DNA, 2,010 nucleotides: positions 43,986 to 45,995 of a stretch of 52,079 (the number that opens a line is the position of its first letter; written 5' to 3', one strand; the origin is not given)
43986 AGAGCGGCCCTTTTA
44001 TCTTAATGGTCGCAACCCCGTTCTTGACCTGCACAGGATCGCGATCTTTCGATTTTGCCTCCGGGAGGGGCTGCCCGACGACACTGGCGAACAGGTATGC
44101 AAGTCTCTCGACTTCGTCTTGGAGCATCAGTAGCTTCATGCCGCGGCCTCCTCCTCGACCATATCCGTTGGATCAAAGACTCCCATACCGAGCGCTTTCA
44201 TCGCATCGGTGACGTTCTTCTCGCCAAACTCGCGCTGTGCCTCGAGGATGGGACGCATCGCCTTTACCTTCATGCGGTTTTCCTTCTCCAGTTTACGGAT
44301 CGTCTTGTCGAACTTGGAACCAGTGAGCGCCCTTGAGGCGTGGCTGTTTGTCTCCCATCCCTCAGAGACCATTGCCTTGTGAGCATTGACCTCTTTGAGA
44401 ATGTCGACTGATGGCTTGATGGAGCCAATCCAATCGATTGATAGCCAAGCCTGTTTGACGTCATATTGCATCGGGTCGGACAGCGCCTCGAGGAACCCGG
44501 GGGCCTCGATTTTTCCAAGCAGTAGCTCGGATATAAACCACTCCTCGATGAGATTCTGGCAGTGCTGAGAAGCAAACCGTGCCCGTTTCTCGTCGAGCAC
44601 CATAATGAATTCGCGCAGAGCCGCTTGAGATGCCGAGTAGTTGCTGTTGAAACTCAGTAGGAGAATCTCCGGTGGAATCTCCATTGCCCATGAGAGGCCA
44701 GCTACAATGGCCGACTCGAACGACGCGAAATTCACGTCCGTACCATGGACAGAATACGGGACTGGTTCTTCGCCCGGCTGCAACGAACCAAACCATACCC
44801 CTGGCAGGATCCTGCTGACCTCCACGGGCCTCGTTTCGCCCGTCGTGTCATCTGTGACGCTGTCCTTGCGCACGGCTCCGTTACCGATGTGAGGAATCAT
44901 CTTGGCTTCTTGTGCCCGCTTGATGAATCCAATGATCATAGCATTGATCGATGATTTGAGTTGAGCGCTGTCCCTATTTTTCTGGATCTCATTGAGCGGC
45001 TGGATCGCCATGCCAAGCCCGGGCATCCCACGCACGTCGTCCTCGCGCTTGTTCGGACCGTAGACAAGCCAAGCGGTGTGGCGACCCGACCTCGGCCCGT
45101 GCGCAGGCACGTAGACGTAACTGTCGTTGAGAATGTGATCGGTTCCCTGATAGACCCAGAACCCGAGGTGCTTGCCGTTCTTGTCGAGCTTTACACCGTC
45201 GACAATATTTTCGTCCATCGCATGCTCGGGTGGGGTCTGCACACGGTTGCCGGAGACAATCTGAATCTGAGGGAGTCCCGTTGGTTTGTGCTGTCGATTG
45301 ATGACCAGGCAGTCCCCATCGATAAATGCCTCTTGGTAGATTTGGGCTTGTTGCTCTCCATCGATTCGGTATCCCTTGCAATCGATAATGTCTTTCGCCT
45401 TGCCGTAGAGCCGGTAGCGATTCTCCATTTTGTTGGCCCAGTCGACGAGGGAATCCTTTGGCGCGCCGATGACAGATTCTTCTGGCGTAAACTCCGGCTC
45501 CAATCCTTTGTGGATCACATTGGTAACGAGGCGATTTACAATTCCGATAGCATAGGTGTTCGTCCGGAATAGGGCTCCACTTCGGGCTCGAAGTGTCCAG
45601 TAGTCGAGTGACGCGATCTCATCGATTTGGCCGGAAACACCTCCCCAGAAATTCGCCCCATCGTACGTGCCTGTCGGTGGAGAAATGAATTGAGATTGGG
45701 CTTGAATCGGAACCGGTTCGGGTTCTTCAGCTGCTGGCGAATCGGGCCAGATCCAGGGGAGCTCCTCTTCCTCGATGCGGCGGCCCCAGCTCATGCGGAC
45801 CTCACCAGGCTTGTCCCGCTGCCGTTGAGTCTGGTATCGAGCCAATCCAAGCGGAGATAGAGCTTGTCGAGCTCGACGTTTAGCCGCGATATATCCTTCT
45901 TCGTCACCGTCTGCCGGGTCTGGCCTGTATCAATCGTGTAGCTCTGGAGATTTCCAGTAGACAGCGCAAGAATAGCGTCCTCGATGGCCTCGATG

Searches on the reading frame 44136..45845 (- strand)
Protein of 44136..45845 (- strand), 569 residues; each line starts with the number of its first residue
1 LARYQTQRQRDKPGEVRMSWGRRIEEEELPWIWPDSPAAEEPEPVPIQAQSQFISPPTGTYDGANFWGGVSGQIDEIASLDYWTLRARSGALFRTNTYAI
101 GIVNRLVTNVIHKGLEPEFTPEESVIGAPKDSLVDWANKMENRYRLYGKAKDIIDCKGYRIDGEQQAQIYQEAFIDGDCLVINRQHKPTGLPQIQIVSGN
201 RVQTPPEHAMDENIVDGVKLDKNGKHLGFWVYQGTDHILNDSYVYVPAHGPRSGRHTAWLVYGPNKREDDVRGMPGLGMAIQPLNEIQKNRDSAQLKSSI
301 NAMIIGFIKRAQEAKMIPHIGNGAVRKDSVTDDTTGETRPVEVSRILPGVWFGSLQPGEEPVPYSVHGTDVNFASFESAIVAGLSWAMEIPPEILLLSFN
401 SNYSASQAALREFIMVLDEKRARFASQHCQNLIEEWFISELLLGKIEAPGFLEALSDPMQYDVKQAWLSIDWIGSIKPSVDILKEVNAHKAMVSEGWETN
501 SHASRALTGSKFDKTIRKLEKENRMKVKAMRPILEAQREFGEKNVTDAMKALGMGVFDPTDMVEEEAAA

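Call 4: search_protein_families(library=pfam, proteins=[window:44136-45845:-], max_evalue=1)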
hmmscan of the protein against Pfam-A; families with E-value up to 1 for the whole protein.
window:44136-45845:- (569 aa): 2 families
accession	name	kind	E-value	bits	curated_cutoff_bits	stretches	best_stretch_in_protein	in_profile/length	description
PF05136.18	Phage_portal_2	-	5.8e-45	154.4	32.9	1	67-413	8-346/354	Phage portal protein, lambda family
PF13114.12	RecO_N_2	-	0.22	11.7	27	1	138-168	24-53/71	RecO N terminal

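Call 85: search_dna_similar(query=window:44136-45845:-, collection=phages, mode=protein, max_rows=15)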
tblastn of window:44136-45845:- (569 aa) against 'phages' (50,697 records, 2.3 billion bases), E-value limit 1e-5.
Records with a match: 286; places in all: 286; records where one place covers at least 80% of the query: 66.
Best place of each record, by identity: <60% 286.
By first word of the organism name: Flavobacterium 79; Vibrio 54; Escherichia 45; Ralstonia 12; Stx1a-converting 10; Pseudomonas 9; Wolbachia 9; Faecalibacterium 8; Bacteriophage 7; Cellulophaga 7; and 28 more.
By host as written in the record: - 62; Flavobacterium columnare 62; Escherichia coli 18; Ralstonia solanacearum 12; Vibrio lentus 7; Escherichia coli ECOR13 7; Faecalibacterium prausnitzii 6; Escherichia coli C 6; and 68 more.
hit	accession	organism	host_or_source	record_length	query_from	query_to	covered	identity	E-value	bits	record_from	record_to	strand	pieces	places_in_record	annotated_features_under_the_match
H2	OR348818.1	Acinetobacter phage Scuro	Acinetobacter baumannii XH639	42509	37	565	93%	41.8%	6e-127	416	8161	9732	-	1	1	putative portal protein | ribosome_binding_site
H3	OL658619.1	Oceanospirillum phage vB_OsaM_PD0307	Oceanospirillum sanctuarii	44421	61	558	88%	44.0%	2e-126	415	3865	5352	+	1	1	putative capsid protein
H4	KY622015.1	Shewanella phage SppYZU01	Shewanella baltica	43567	38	552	91%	42.5%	2e-128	420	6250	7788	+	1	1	portal protein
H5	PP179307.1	Vibrio phage 367.14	Vibrio mediterranei OcU_367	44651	62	541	84%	42.2%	1e-117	389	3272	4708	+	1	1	record has no annotation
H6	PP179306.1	Vibrio phage 97.13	Vibrio mediterranei Vib-oc-097 (CECT ...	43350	62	541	84%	41.4%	7e-115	381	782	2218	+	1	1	record has no annotation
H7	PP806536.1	Pseudoalteromonas phage vB_Psp_PY6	Pseudoalteromonas sp. YM19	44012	60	537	84%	38.8%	9e-98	332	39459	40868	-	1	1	portal protein | hypothetical protein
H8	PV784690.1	Aeromonaas phage AeroV_348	Aeromonas veronii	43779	60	562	88%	36.0%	1e-97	331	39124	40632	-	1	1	portal protein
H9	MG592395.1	Vibrio phage 1.009.O._10N.261.51.C9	Vibrio lentus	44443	61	556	87%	35.6%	2e-90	310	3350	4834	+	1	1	portal protein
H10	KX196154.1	Shewanella phage SFCi1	Shewanella fidelis 3313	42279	62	553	86%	35.8%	8e-96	326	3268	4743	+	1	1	putative capsid protein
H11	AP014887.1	Vibrio phage CKB-S1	Vibrio coralliilyticus strain P1 ...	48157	61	554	87%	35.4%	2e-95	325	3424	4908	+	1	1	phage portal protein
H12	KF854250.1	Vibrio phage VP_EVC_2013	Vibrio parahaemolyticus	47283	61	551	86%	35.4%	2e-84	293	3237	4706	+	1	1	record has no annotation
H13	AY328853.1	Vibrio phage VP16C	-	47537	61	551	86%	35.4%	2e-84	293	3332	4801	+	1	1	orf5C: putative capsid protein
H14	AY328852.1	Vibrio phage VP16T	-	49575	61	555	87%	34.5%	9e-82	285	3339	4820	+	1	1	orf5T: putative capsid protein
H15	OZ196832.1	Vibrio phage PS15B-5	Seawater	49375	17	543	93%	32.2%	2e-79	278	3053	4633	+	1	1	portal protein | hypothetical protein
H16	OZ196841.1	Vibrio phage PS15B-6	Seawater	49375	17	543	93%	32.2%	2e-79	278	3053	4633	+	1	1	portal protein | hypothetical protein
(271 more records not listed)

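Call 86: get_annotated_region(hit=H3, flank=4500)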
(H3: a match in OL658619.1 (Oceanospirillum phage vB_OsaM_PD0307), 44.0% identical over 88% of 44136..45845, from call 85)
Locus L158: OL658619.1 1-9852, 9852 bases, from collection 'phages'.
description: Oceanospirillum phage vB_OsaM_PD0307, complete genome.
organism: Oceanospirillum phage vB_OsaM_PD0307 (NCBI taxid 2900133)
taxonomy: Viruses; Duplodnaviria; Heunggongvirae; Uroviricota; Caudoviricetes
host: Oceanospirillum sanctuarii; source: -; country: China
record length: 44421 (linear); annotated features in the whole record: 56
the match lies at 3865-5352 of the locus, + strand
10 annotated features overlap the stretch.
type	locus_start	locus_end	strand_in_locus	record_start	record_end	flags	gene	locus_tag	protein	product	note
CDS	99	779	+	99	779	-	-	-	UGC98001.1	hypothetical protein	-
CDS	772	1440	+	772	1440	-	-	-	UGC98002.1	HNH endonuclease motif protein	Phage protein, contains HNH endonuclease motif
CDS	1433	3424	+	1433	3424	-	-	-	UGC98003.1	terminase DNA packaging protein A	Phage head, terminase DNA packaging protein A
CDS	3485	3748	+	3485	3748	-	-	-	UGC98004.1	hypothetical protein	-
CDS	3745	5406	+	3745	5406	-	-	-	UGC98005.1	putative capsid protein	-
CDS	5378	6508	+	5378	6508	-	-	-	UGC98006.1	portal protein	-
CDS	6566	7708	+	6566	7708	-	-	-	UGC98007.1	putative protease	-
CDS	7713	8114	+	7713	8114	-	-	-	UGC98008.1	hypothetical protein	-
CDS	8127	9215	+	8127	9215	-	-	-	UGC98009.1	major capsid protein E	-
CDS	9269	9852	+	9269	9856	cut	-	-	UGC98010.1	FKBP-type peptidyl-prolyl cis-trans isomerase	FKBP-type peptidyl-prolyl cis-trans isomerase SlyD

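Call 87: get_annotated_region(hit=H4, flank=4500)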
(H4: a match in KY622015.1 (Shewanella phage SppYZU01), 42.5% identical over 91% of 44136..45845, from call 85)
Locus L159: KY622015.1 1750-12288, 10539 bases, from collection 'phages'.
description: Shewanella phage SppYZU01, complete genome.
organism: Shewanella phage SppYZU01 (NCBI taxid 1965372)
taxonomy: Viruses; Duplodnaviria; Heunggongvirae; Uroviricota; Caudoviricetes
host: Shewanella baltica; source: sewage; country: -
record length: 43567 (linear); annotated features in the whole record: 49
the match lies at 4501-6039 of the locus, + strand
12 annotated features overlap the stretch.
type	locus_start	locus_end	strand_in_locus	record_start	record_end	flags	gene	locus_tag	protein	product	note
CDS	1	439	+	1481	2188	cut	-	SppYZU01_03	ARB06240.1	hypothetical protein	-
CDS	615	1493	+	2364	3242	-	-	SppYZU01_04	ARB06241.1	hypothetical protein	-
CDS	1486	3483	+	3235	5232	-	-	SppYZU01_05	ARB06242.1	putative large terminase subunit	-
CDS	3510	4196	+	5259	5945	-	-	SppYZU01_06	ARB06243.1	hypothetical protein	-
CDS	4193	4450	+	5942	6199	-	-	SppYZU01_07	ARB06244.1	hypothetical protein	-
CDS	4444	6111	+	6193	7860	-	-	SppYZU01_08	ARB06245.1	portal protein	-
CDS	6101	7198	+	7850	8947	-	-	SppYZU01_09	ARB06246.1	hypothetical protein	-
CDS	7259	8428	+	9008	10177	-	-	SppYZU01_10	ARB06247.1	putative protease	-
CDS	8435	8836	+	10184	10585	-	-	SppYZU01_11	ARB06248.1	hypothetical protein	-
CDS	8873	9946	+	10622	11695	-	-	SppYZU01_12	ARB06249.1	major capsid protein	-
CDS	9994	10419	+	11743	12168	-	-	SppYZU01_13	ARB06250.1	hypothetical protein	-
CDS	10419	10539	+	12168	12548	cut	-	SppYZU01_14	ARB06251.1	hypothetical protein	-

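Call 88: get_annotated_region(hit=H2, flank=4500)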
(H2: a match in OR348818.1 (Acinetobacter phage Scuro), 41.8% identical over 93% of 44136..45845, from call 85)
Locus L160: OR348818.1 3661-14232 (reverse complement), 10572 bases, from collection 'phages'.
description: Acinetobacter phage Scuro, complete genome.
organism: Acinetobacter phage Scuro (NCBI taxid 3075950)
taxonomy: Viruses; Duplodnaviria; Heunggongvirae; Uroviricota; Caudoviricetes
host: Acinetobacter baumannii XH639; source: river water; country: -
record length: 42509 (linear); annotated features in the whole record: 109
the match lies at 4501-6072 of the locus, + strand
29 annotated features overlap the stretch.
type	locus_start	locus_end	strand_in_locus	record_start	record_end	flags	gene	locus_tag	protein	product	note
CDS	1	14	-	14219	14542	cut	-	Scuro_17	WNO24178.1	hypothetical protein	-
CDS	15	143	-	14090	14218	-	-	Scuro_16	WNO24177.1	hypothetical protein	-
regulatory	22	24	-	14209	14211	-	-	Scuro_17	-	ribosome_binding_site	-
CDS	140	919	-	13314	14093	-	-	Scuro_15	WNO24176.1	hypothetical protein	-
regulatory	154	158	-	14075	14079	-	-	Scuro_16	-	ribosome_binding_site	-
regulatory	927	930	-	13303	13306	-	-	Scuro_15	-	ribosome_binding_site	-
regulatory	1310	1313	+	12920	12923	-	-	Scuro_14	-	ribosome_binding_site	-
CDS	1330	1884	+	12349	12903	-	-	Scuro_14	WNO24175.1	hypothetical protein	-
regulatory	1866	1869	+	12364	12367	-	-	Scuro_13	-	ribosome_binding_site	-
CDS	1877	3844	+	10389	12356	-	-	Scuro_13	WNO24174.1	putative terminase large subunit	-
regulatory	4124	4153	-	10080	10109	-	-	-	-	terminator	-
regulatory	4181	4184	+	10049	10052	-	-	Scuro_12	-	ribosome_binding_site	-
CDS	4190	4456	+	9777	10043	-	-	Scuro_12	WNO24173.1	hypothetical protein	-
regulatory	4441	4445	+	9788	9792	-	-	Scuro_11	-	ribosome_binding_site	-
CDS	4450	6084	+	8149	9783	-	-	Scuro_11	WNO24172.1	putative portal protein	-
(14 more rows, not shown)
